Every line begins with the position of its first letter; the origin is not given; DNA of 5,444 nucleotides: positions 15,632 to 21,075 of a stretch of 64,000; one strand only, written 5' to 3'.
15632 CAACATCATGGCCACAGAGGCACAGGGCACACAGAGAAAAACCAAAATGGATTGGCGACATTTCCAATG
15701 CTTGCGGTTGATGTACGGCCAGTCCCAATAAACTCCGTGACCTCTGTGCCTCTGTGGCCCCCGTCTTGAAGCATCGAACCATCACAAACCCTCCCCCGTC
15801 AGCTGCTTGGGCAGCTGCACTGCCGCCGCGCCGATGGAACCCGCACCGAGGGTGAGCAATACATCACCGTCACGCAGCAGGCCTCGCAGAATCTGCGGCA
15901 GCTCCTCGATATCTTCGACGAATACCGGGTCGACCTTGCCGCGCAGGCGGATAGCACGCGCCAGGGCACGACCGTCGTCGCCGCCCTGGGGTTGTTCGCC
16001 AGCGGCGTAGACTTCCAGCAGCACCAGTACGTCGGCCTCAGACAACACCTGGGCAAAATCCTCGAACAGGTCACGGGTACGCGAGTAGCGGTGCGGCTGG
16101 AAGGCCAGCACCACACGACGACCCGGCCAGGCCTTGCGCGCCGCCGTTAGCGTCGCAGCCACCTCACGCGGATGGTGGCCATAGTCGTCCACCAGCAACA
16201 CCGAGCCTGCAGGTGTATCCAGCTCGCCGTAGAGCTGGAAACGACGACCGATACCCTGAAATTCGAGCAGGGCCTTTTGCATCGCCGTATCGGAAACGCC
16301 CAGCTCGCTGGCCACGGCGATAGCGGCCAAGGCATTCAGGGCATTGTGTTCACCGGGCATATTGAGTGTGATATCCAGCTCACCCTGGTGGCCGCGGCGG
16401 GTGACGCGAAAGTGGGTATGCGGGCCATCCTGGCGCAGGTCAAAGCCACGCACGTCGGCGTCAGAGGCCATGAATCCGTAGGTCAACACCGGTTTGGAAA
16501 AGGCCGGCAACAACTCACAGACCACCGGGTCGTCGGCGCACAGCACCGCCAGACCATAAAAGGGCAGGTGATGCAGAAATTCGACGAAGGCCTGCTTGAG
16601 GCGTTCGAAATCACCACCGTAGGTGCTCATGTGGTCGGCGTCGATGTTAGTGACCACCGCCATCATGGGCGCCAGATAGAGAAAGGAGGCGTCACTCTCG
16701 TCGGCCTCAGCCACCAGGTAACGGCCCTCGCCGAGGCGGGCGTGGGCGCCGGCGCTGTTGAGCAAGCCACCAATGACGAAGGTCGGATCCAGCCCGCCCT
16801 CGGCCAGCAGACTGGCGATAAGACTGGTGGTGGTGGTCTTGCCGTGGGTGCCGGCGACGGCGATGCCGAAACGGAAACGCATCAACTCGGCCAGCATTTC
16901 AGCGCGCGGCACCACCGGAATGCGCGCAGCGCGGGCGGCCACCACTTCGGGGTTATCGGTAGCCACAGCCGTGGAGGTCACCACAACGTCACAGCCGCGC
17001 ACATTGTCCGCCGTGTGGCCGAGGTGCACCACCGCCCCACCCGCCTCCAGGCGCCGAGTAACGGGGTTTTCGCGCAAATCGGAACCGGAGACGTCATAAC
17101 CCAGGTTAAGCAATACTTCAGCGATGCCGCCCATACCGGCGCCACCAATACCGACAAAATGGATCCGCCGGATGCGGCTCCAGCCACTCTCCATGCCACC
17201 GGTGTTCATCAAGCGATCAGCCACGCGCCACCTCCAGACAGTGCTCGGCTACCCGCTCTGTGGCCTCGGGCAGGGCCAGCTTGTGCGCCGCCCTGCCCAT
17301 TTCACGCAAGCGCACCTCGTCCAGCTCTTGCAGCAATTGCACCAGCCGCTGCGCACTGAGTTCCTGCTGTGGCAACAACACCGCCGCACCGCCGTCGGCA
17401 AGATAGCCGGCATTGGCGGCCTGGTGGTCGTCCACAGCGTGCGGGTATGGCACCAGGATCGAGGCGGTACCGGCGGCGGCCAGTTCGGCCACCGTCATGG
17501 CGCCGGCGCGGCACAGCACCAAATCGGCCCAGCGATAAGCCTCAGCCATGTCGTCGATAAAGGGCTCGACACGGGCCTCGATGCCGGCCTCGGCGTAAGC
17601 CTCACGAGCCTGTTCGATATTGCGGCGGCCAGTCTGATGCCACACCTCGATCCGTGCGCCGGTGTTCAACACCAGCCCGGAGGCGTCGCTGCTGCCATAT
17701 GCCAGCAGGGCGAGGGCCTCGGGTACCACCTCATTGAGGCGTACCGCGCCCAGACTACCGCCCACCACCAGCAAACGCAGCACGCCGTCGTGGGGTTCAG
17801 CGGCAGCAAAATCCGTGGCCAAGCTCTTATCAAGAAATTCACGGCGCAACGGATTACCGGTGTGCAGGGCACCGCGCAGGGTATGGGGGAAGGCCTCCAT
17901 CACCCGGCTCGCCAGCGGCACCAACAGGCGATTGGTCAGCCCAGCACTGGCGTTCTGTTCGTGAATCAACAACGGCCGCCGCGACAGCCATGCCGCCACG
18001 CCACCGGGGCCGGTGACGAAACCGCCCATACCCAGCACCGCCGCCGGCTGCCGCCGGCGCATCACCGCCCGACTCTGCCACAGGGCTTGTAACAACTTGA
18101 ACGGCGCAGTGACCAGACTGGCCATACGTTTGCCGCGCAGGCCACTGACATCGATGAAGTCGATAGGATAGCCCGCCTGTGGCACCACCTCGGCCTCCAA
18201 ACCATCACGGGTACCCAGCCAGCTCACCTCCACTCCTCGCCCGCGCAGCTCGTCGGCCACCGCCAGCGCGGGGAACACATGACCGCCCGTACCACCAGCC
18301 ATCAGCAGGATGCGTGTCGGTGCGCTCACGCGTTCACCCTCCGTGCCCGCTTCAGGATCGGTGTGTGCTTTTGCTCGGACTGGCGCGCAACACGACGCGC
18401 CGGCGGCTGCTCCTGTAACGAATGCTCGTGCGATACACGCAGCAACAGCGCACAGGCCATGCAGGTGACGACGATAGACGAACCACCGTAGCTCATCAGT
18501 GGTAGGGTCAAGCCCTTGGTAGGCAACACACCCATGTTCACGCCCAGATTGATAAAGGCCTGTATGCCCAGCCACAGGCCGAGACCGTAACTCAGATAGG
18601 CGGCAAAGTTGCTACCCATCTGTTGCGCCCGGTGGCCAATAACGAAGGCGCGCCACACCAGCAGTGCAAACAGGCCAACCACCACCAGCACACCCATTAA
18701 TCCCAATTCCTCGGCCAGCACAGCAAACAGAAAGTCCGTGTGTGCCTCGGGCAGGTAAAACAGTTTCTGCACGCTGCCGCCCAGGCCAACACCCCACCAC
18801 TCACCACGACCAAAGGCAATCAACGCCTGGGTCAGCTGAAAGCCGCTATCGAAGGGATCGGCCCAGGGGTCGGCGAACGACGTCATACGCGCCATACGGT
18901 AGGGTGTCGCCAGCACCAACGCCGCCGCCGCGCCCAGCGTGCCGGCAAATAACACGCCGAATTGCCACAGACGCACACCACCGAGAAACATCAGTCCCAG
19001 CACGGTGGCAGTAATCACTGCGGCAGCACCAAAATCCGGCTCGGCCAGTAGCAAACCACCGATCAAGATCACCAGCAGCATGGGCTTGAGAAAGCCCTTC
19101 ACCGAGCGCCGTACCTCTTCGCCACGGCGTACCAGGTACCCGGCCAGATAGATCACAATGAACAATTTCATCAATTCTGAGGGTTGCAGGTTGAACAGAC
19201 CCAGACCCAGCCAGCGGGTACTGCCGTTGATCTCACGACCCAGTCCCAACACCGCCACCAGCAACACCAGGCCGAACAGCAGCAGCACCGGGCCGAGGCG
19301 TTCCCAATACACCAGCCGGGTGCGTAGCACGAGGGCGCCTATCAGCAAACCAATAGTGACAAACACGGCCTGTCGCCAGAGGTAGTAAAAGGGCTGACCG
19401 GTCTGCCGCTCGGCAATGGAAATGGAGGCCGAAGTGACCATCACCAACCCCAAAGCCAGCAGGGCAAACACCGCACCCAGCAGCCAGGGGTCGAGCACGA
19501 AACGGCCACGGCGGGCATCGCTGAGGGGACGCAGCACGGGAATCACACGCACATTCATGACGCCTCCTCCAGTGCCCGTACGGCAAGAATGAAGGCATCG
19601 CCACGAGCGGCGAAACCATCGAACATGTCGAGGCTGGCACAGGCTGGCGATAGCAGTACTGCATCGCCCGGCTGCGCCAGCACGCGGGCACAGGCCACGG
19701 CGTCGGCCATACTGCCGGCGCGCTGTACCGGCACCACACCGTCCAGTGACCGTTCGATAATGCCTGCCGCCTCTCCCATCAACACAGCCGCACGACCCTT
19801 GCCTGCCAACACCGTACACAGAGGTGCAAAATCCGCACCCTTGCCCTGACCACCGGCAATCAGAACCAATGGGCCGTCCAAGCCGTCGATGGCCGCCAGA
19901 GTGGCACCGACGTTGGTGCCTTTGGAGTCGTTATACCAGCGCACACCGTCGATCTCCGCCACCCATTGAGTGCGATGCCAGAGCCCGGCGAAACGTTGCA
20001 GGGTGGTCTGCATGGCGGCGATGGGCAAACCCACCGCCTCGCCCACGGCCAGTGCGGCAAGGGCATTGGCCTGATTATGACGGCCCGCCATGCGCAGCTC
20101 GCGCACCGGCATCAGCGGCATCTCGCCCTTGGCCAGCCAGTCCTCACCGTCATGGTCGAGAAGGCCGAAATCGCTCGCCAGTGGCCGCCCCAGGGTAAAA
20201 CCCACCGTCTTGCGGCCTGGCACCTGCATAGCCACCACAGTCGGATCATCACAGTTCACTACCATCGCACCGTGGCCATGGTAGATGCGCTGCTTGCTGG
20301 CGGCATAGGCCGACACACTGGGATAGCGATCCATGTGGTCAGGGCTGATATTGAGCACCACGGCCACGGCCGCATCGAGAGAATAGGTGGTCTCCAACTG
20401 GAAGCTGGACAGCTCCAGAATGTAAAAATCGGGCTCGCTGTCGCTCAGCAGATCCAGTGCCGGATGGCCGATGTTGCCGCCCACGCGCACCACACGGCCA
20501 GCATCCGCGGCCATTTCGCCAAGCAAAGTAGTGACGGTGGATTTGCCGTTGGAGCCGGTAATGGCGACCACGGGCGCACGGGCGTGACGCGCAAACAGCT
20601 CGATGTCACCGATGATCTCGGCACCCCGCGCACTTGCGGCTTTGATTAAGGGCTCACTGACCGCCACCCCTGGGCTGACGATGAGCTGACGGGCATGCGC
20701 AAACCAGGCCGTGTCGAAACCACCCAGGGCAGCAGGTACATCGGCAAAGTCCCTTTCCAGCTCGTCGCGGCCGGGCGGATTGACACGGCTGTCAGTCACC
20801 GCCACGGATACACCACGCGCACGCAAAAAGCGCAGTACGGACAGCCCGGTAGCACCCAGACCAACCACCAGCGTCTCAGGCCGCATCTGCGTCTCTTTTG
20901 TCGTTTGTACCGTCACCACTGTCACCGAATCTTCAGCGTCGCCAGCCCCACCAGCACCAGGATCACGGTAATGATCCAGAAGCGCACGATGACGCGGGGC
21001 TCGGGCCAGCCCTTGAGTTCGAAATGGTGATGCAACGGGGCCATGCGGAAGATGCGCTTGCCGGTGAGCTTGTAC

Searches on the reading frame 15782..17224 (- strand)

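Call 68: search_protein_families(library=pfam, proteins=[window:15782-17224:-], max_evalue=0.00001)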
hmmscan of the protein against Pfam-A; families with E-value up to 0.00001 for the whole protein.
window:15782-17224:- (480 aa): 3 families
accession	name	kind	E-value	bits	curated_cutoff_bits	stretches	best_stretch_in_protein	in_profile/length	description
PF01225.30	Mur_ligase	-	1.4e-31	109.2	21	1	20-117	1-93/95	Mur ligase family, catalytic domain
PF08245.18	Mur_ligase_M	-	2e-28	100.2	24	1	123-305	1-200/200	Mur ligase middle domain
PF02875.26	Mur_ligase_C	-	2.8e-20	73.8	28.4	1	327-462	1-127/127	Mur ligase, glutamate ligase domain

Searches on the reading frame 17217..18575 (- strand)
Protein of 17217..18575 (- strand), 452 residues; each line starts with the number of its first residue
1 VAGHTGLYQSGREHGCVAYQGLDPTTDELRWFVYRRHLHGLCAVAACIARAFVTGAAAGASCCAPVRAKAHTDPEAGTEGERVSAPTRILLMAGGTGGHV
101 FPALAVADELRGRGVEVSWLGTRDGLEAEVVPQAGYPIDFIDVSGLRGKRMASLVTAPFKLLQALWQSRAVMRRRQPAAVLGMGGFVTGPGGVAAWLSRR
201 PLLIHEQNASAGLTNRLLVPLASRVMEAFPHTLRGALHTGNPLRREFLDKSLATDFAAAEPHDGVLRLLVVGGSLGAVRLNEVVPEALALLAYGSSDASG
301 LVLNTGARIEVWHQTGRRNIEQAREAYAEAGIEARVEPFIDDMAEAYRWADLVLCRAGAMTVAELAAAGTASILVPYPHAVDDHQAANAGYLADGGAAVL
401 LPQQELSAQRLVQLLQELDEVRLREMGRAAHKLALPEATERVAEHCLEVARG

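Call 68: search_protein_families(library=pfam, proteins=[window:17217-18575:-], max_evalue=0.00001)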
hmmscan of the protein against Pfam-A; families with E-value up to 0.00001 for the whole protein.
window:17217-18575:- (452 aa): 2 families
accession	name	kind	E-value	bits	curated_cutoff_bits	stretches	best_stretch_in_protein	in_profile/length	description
PF04101.22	Glyco_tran_28_C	-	1.7e-40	139.2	22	1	268-439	2-163/166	Glycosyltransferase family 28 C-terminal domain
PF03033.26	Glyco_transf_28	-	1.7e-40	138.8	26.2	1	89-226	1-138/139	Glycosyltransferase family 28 N-terminal domain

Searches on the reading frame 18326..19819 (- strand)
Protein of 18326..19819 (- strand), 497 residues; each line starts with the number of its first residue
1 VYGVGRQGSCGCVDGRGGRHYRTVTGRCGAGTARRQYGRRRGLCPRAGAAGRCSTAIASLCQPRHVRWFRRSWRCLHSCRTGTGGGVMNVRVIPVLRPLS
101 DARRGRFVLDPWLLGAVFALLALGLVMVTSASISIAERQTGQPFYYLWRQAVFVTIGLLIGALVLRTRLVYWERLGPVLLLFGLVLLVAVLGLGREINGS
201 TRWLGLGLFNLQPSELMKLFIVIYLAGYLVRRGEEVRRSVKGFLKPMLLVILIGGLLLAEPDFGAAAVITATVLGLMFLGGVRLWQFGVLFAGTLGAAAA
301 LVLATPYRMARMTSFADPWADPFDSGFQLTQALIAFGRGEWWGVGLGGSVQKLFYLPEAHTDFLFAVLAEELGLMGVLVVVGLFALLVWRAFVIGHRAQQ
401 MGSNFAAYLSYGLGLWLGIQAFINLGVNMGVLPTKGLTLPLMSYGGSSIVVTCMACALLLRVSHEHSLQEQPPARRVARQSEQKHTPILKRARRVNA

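Call 68: search_protein_families(library=pfam, proteins=[window:18326-19819:-], max_evalue=0.00001)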
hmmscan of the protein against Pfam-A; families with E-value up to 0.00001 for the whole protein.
window:18326-19819:- (497 aa): 1 family
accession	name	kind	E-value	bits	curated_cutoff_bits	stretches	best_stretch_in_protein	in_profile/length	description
PF01098.24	FTSW_RODA_SPOVE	-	4e-106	355.4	26.4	1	113-466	3-354/356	Cell cycle protein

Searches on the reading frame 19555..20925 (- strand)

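Call 68: search_protein_families(library=pfam, proteins=[window:19555-20925:-], max_evalue=0.00001)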
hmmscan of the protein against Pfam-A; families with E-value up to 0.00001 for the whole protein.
window:19555-20925:- (456 aa): 3 families
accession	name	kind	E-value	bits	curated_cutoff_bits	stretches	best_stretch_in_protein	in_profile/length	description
PF21799.2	MurD-like_N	-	5.8e-28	97.4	27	1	18-106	3-88/88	Mur ligase MurD-like, N-terminal domain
PF08245.18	Mur_ligase_M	-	8.6e-25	88.3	24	1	122-294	1-199/200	Mur ligase middle domain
PF02875.26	Mur_ligase_C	-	2.7e-13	51.3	28.4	1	317-429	1-127/127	Mur ligase, glutamate ligase domain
